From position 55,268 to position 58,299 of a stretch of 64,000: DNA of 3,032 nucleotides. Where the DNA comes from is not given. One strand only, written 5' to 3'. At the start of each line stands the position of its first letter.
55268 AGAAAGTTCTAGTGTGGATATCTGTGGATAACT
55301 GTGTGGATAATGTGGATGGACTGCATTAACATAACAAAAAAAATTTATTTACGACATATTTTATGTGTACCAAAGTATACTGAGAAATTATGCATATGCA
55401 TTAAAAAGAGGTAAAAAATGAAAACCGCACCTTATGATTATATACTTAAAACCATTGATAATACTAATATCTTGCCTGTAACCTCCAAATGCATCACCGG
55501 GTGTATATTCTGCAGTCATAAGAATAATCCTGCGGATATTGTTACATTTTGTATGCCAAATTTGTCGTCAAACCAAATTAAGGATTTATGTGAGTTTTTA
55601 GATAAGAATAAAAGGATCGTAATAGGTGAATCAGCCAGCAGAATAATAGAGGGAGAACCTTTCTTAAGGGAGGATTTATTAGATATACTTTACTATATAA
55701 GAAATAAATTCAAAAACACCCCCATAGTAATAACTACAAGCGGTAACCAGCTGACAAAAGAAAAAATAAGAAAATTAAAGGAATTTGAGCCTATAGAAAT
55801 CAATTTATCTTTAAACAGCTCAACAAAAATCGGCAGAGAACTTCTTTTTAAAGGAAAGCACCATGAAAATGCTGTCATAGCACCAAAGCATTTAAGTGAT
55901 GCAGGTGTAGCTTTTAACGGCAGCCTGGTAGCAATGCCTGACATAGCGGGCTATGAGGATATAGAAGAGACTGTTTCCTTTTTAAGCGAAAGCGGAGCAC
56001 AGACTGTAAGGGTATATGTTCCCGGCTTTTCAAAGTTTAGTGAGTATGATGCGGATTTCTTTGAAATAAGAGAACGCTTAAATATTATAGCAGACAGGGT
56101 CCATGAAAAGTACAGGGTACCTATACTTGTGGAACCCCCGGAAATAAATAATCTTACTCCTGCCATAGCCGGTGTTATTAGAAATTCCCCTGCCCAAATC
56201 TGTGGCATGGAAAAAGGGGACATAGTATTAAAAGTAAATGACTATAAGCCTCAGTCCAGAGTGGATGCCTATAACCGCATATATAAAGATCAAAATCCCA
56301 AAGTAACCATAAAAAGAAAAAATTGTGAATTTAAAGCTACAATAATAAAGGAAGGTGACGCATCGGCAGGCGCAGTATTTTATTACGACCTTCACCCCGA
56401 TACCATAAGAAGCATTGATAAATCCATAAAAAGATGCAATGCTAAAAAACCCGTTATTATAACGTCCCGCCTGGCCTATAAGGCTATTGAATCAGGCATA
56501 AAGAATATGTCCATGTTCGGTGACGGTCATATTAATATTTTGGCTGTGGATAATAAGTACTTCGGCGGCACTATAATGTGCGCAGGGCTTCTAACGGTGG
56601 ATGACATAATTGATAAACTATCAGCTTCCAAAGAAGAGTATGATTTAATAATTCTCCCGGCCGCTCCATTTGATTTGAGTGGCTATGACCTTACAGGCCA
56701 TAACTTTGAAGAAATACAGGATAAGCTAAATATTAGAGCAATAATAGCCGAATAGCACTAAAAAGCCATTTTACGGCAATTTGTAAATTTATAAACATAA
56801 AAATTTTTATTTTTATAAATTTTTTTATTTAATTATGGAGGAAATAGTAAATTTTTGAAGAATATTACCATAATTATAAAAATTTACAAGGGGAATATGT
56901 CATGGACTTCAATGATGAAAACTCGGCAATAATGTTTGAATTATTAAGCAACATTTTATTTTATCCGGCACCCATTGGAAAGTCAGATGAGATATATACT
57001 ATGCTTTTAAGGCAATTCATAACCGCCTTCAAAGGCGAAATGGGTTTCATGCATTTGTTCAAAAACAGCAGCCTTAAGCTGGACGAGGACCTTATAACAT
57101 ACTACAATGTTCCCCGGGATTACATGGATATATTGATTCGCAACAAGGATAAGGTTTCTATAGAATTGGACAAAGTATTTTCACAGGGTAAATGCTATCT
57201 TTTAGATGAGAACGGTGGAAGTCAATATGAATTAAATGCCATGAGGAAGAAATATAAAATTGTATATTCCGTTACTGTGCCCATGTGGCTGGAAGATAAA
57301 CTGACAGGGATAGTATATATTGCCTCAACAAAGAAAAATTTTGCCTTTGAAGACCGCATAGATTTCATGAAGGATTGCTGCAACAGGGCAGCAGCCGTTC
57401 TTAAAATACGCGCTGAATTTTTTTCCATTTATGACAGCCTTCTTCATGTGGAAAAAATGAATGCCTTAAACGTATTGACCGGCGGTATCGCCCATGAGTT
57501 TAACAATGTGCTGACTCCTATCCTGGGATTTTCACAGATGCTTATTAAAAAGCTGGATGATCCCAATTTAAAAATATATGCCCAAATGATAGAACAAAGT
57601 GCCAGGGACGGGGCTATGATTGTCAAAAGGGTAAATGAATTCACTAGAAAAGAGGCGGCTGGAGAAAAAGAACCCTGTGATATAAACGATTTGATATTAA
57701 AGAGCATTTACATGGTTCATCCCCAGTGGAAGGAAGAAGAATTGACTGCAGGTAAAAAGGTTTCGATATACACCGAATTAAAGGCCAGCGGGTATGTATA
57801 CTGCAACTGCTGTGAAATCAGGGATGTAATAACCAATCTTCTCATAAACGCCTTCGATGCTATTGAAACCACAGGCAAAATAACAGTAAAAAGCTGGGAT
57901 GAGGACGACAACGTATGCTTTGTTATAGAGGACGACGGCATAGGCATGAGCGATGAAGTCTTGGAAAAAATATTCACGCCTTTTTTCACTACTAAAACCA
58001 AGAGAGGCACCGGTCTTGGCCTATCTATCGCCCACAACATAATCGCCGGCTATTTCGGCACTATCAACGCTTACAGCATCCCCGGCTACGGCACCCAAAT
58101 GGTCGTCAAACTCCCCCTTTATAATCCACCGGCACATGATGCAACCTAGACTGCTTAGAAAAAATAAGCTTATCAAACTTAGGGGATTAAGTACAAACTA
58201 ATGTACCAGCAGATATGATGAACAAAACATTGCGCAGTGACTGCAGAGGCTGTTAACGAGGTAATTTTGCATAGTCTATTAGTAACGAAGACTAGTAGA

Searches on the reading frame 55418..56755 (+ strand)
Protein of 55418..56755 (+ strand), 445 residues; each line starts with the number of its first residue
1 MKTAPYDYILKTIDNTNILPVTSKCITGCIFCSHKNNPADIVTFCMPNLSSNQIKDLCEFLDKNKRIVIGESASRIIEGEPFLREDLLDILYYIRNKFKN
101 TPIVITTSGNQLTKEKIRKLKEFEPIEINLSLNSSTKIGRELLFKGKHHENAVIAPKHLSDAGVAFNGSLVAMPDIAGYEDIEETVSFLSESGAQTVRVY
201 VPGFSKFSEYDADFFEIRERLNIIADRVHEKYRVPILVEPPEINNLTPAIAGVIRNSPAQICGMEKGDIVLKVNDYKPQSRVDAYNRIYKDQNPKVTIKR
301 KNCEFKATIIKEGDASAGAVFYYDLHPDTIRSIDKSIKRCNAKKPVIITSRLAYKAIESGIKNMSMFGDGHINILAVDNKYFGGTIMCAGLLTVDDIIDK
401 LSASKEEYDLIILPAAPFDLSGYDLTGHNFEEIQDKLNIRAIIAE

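Call 5: search_protein_families(library=pfam, proteins=[window:55418-56755:+])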
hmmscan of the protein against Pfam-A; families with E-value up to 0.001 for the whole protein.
window:55418-56755:+ (445 aa): 5 families
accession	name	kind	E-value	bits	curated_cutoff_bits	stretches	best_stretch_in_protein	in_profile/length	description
PF04459.17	DUF512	-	4e-13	49.5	25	1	334-442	87-198/202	Protein of unknown function (DUF512)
PF04055.27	Radical_SAM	-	9.8e-12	45.8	29.5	1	20-189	2-166/166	Radical SAM superfamily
PF17820.7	PDZ_6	-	2.9e-06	27.4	27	1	250-298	2-50/54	PDZ domain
PF13180.12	PDZ_2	-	0.00039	21.1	27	0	249-302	15-71/80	PDZ domain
PF19238.5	Radical_SAM_2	-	0.00094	19.3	26.7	0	111-191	63-143/151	Radical SAM-like domain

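Call 34: find_related_loci(query=window:55418-56752:+, collection=metagenome_contigs, flank=6000)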
Query window:55418-56752:+ (445 aa) in metagenome_contigs; peptide patterns used: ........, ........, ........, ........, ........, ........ (x = any residue, [..] = any of these).
181 stretches matched a pattern, but none encodes a relative of the query by tblastn (E <= 1e-3).

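Call 52: search_protein_families(library=ncbifam, proteins=[window:55418-56755:+], max_evalue=0.00001)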
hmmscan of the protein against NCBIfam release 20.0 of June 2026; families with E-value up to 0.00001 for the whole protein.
window:55418-56755:+ (445 aa): 10 families
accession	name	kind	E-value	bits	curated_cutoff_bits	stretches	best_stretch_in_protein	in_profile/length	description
TIGR02668.1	moaA_archaeal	equivalog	4.5e-10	39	325.25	1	20-230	15-219/303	GTP 3',8-cyclase MoaA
NF001199.0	PRK00164.2-1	equivalog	3.5e-09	36.2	231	1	19-194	16-180/308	GTP 3',8-cyclase MoaA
TIGR02666.1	moaA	equivalog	1.1e-08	34.5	284.05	1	20-147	15-137/336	GTP 3',8-cyclase MoaA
TIGR03279.1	cyano_FeS_chp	hypoth_equivalog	1.1e-07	31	574.7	0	342-417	319-393/433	TIGR03279 family radical SAM protein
TIGR03977.1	rSAM_pair_HxsC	equivalog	4e-07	29.2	267.9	1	8-122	18-122/292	His-Xaa-Ser system radical SAM maturase HxsC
TIGR04055.1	rSAM_NirJ2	equivalog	9.7e-07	28.6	500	1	77-228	52-201/326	putative heme d1 biosynthesis radical SAM protein NirJ2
NF050035.1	rSAM_WgK_link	exception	1.3e-06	27.7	650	1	20-140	14-124/367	radical SAM/SPASM peptide maturase WgkB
TIGR04546.1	rSAM_ahbC_deAc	equivalog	2.2e-06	26.7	650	1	20-140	44-153/390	12,18-didecarboxysiroheme deacetylase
TIGR00054.1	TIGR00054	equivalog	6.4e-06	25.3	147.55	1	242-316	194-274/421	RIP metalloprotease RseP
NF045702.1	rSAM_GDGT_ether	equivalog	9.2e-06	24.5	450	0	18-129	89-195/486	tetraether lipid synthase Tes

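Call 62: find_homologous_proteins(query=window:55418-56752:+, max_evalue=1e-10)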
Query window:55418-56752:+ (445 aa): 182 proteins with E <= 1e-10 among 5485 candidates; the best 120 are listed.
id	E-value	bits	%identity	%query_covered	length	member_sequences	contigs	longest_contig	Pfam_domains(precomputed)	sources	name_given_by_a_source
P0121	2.8e-296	1000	100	100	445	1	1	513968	PF17820.8,PF04055.28,PF04459.18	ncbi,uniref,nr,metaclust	ncbi:cyclic pyranopterin monophosphate synthase [Oxobacter pfennigii]|uniref:Cyclic pyranopterin mon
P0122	1.6e-152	526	54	100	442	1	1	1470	PF17820.8,PF04055.28,PF19238.6,PF04459.18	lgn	-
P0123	5.9e-152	524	54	100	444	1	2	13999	PF17820.8,PF04055.28,PF00595.30,PF13180.13,PF04459.18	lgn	-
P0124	2.6e-151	522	52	100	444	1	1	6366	PF17820.8,PF04055.28,PF04459.18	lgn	-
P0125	1.6e-149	516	55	100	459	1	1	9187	PF17820.8,PF04055.28,PF04459.18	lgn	-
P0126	5.3e-149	515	54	100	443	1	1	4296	PF04055.28,PF04459.18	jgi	jgi:MoaA/NifB/PqqE/SkfB family radical SAM enzyme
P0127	8.6e-147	507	52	100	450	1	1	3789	PF17820.8,PF04055.28,PF19238.6,PF04459.18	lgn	-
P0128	1.4e-146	507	51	100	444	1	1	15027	PF17820.8,PF04055.28,PF19238.6,PF04459.18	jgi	-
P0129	2.4e-146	506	51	100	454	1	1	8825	PF17820.8,PF04055.28,PF19238.6,PF04459.18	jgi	jgi:Protein of unknown function (DUF512)./Radical SAM superfamily.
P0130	9.0e-146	504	51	100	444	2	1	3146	PF04055.28,PF19238.6,PF04459.18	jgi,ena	-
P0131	4.3e-145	502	52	99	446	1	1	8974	PF17820.8,PF04055.28,PF04459.18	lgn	-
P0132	6.2e-142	491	49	100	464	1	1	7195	PF17820.8,PF04055.28,PF04459.18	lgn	-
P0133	9.0e-142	491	51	100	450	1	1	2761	PF04055.28,PF19238.6,PF04459.18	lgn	-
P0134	1.9e-141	490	51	100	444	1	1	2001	PF04055.28,PF04459.18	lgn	-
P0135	4.6e-141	488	51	100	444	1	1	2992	PF04055.28,PF19238.6,PF04459.18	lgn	-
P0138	1.9e-132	460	50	100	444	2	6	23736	PF17820.8,PF04055.28,PF19238.6,PF00595.30,PF04459.18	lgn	-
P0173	5.2e-104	366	44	97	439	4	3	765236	PF17820.8,PF04055.28,PF19238.6,PF04459.18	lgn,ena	-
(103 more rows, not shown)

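Call 63: find_encoding_contigs(protein=P0121, flank=3000, max_places=2)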
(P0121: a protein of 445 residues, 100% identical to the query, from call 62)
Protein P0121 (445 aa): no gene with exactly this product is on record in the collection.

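Call 64: find_encoding_contigs(protein=P0138, flank=6000, max_places=2)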
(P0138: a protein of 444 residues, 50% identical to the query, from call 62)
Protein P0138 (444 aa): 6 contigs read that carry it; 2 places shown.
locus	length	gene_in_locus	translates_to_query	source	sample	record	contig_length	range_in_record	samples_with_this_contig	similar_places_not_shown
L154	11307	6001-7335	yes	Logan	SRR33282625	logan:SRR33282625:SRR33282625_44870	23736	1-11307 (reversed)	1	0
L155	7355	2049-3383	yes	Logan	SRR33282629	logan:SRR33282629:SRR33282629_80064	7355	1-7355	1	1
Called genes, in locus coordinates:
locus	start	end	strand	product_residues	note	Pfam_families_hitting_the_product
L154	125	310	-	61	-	-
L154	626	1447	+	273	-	PF13485:Peptidase_MA_2, PF01752:Peptidase_M9 (weak)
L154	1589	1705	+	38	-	-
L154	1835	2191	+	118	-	PF17032:Zn_ribbon_15, PF13240:Zn_Ribbon_1 (weak), PF24463:DUF7577 (weak)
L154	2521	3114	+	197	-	PF00440:TetR_N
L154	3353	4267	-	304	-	PF01797:Y1_Tnp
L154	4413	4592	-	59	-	-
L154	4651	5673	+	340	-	PF00814:TsaD, PF02543:Carbam_trans_N (weak), PF22521:HypF_C_2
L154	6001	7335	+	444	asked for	PF19238:Radical_SAM_2 (faint), PF04055:Radical_SAM, PF00595:PDZ (faint), PF17820:PDZ_6 (weak), PF04459:DUF512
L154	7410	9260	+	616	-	PF14417:MEDS, PF01590:GAF, PF13185:GAF_2 (weak), PF00512:HisKA (weak), PF02518:HATPase_c, PF14501:HATPase_c_5 (faint)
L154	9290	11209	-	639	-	PF00005:ABC_tran, PF02463:SMC_N (faint), PF03193:RsgA_GTPase (faint), PF13555:AAA_29 (faint), PF00004:AAA (faint), PF12848:ABC_tran_Xtn, PF00005:ABC_tran, PF16326:ABC_tran_CTD, +2 more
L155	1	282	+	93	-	?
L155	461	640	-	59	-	-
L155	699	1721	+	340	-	PF00814:TsaD, PF02543:Carbam_trans_N (weak), PF22521:HypF_C_2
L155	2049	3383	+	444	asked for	PF19238:Radical_SAM_2 (faint), PF04055:Radical_SAM, PF00595:PDZ (faint), PF17820:PDZ_6 (weak), PF04459:DUF512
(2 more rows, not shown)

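Call 65: find_encoding_contigs(protein=P0128, flank=6000, max_places=1)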
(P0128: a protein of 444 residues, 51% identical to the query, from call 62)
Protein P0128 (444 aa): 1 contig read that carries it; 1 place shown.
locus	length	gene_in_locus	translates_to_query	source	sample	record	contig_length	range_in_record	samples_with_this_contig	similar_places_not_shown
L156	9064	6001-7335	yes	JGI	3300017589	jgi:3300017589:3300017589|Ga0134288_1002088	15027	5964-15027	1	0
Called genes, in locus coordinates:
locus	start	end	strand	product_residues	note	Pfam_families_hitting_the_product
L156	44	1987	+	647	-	PF26965:MimR_N (weak), PF00989:PAS, PF13426:PAS_9, PF00158:Sigma54_activat, PF14532:Sigma54_activ_2, PF07728:AAA_5 (weak), PF25601:AAA_lid_14, PF02954:HTH_8, +2 more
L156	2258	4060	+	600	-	PF02730:AFOR_N, PF01314:AFOR_C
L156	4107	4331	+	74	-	PF14451:Ub-Mut7C, PF02597:ThiS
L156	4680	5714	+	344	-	PF02543:Carbam_trans_N (faint), PF01869:BcrAD_BadFG (faint), PF00814:TsaD, PF22521:HypF_C_2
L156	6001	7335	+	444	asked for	PF19238:Radical_SAM_2 (faint), PF04055:Radical_SAM, PF17820:PDZ_6 (weak), PF04459:DUF512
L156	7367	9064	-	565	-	PF00005:ABC_tran, PF02463:SMC_N (faint), PF13304:AAA_21 (faint), PF12848:ABC_tran_Xtn, PF00005:ABC_tran, PF13175:AAA_15 (weak), PF16326:ABC_tran_CTD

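Call 67: find_encoding_contigs(protein=P0123, flank=6000, max_places=2)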
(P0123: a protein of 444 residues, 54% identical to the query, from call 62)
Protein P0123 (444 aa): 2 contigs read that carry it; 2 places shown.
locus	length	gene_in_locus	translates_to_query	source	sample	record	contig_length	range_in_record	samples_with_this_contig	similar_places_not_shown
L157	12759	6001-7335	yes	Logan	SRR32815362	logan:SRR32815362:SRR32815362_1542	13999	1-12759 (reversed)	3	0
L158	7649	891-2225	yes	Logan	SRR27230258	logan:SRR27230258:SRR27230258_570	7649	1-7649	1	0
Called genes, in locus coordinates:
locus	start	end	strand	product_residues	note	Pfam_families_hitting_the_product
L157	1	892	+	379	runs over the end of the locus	PF02608:Bmp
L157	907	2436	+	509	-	PF02463:SMC_N (faint), PF00005:ABC_tran, PF13304:AAA_21 (faint), PF00005:ABC_tran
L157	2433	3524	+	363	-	PF02653:BPD_transp_2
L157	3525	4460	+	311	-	PF02653:BPD_transp_2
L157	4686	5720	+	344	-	PF00814:TsaD, PF02543:Carbam_trans_N (weak), PF22521:HypF_C_2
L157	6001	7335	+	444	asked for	PF04055:Radical_SAM, PF00595:PDZ (weak), PF13180:PDZ_2 (weak), PF17820:PDZ_6, PF04459:DUF512 (weak)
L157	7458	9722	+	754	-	PF14417:MEDS, PF00512:HisKA, PF13589:HATPase_c_3 (faint), PF02518:HATPase_c, PF14501:HATPase_c_5 (faint), PF00072:Response_reg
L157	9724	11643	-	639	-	PF00005:ABC_tran, PF02463:SMC_N (faint), PF13555:AAA_29 (faint), PF13304:AAA_21 (faint), PF13401:AAA_22 (faint), PF12848:ABC_tran_Xtn, PF00005:ABC_tran, PF16326:ABC_tran_CTD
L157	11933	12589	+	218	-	PF06971:Put_DNA-bind_N, PF02629:CoA_binding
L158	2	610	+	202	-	?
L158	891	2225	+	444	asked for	PF04055:Radical_SAM, PF00595:PDZ (weak), PF13180:PDZ_2 (weak), PF17820:PDZ_6, PF04459:DUF512 (weak)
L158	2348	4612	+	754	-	PF14417:MEDS, PF00512:HisKA, PF13589:HATPase_c_3 (faint), PF02518:HATPase_c, PF14501:HATPase_c_5 (faint), PF00072:Response_reg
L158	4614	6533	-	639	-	PF00005:ABC_tran, PF02463:SMC_N (faint), PF13555:AAA_29 (faint), PF13304:AAA_21 (faint), PF13401:AAA_22 (faint), PF12848:ABC_tran_Xtn, PF00005:ABC_tran, PF16326:ABC_tran_CTD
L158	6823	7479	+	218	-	PF06971:Put_DNA-bind_N, PF02629:CoA_binding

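Call 68: find_encoding_contigs(protein=P0173, flank=6000, max_places=2)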
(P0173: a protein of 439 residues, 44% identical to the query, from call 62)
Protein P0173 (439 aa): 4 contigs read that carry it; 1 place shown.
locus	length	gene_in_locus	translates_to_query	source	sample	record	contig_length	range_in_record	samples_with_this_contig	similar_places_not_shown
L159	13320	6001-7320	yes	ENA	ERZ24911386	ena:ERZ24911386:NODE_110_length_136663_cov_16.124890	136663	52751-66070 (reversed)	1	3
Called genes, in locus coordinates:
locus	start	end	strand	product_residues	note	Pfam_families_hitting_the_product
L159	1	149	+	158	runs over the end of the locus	PF02367:TsaE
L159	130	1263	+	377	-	PF00814:TsaD, PF13420:Acetyltransf_4 (weak), PF13302:Acetyltransf_3 (weak), PF13527:Acetyltransf_9 (weak), PF13673:Acetyltransf_10, PF00583:Acetyltransf_1, PF13508:Acetyltransf_7, PF08445:FR47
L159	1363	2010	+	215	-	PF04542:Sigma70_r2, PF08281:Sigma70_r4_2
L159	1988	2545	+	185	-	-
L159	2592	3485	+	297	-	PF26514:DUF8173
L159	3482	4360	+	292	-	PF17115:Toast_rack_N (faint)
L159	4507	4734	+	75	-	-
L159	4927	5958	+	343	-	PF00814:TsaD, PF22521:HypF_C_2 (weak)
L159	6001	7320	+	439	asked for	PF19238:Radical_SAM_2 (faint), PF04055:Radical_SAM, PF17820:PDZ_6, PF04459:DUF512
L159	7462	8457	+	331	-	PF00180:Iso_dh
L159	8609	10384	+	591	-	PF00246:Peptidase_M14, PF03734:YkuD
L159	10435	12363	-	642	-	PF00005:ABC_tran, PF13555:AAA_29 (faint), PF13191:AAA_16 (faint), PF13304:AAA_21 (faint), PF12848:ABC_tran_Xtn, PF00005:ABC_tran, PF16326:ABC_tran_CTD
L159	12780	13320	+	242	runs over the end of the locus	PF06971:Put_DNA-bind_N, PF02629:CoA_binding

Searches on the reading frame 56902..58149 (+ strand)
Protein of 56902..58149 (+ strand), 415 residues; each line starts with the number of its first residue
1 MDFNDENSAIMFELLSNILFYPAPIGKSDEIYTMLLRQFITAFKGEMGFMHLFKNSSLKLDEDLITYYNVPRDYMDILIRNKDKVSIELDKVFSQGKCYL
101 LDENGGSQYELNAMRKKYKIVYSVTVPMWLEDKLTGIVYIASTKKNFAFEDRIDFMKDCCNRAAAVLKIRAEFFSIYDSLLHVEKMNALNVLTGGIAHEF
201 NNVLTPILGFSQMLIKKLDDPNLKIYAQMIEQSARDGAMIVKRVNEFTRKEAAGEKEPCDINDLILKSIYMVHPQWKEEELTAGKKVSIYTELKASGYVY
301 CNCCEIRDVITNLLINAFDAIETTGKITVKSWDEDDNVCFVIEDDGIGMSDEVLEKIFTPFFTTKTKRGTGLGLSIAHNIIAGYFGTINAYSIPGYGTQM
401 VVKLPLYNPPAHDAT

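Call 5: search_protein_families(library=pfam, proteins=[window:56902-58149:+])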
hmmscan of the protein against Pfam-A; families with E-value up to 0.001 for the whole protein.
window:56902-58149:+ (415 aa): 4 families
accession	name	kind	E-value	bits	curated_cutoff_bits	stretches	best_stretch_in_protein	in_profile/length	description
PF02518.31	HATPase_c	-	9.6e-23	81.2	26.4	1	306-407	6-110/111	Histidine kinase-, DNA gyrase B-, and HSP90-like ATPase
PF00512.31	HisKA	-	2.3e-07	31.2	26.9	1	192-252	5-65/66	His Kinase A (phospho-acceptor) domain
PF13589.12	HATPase_c_3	-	1.9e-05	25.1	25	1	307-366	4-62/137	Histidine kinase-, DNA gyrase B-, and HSP90-like ATPase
PF14501.12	HATPase_c_5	-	3.5e-05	24.1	22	1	305-389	5-87/102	GHKL domain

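Call 52: search_protein_families(library=ncbifam, proteins=[window:56902-58149:+], max_evalue=0.00001)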
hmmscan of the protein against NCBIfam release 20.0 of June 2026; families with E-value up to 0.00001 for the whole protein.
window:56902-58149:+ (415 aa): 75 families (the best 25 are shown)
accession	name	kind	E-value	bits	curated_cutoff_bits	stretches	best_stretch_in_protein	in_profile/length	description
NF008468.0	PRK11360.1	equivalog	2.9e-45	154.7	646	1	179-407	386-609/616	two-component system sensor histidine kinase AtoS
NF010411.0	PRK13837.1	equivalog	4.3e-40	137.5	647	1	156-410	417-679/828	two-component system VirA-like sensor kinase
NF053867.1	SprKinKinDBac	equivalog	1.3e-34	119.5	775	1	184-407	281-498/500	sporulation kinase KinD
NF007688.0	PRK10364.1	equivalog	2e-33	115.9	479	1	178-406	229-451/460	two-component system sensor histidine kinase ZraS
NF038348.1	T2SS_HK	subfamily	1.2e-30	106.5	450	1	229-406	400-573/574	histidine kinase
NF046020.1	HisKinCckABruc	equivalog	1.9e-30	105.5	1000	1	182-409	473-710/868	cell cycle histidine kinase CckA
NF010076.0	PRK13557.1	subfamily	9.3e-28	96.9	631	1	178-407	152-395/540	histidine kinase famiy protein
TIGR02916.1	PEP_his_kin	equivalog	1.3e-25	90.1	300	1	124-405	413-679/679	XrtA/PEP-CTERM system histidine kinase PrsK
NF047466.1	hybrid_RR_LvrB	exception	2.5e-25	89.4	500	1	164-406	127-376/377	hybrid histidine kinase/response regulator LvrB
NF046044.1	PnpS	equivalog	2.9e-24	85.8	400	1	194-405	175-390/390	two-component system histidine kinase PnpS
NF047497.1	HK_LIC_12097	equivalog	4.3e-24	84.9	500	1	181-405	142-365/367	LIC_12097 family sensor histidine kinase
NF052574.1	HisKinEspCMyxo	equivalog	1.6e-23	82.8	1200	1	180-406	408-637/785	serine histidine kinase EspC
NF052573.1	HisKinEspAMyxo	equivalog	2.4e-22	78.8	1400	1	180-404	375-609/755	serine histidine kinase EspA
NF046026.1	HisKinCckACaul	equivalog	7e-22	77.3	1000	1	178-411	291-537/678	cell cycle histidine kinase CckA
TIGR02966.1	phoR_proteo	equivalog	1.3e-21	77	334.2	1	196-402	121-331/333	phosphate regulon sensor histidine kinase PhoR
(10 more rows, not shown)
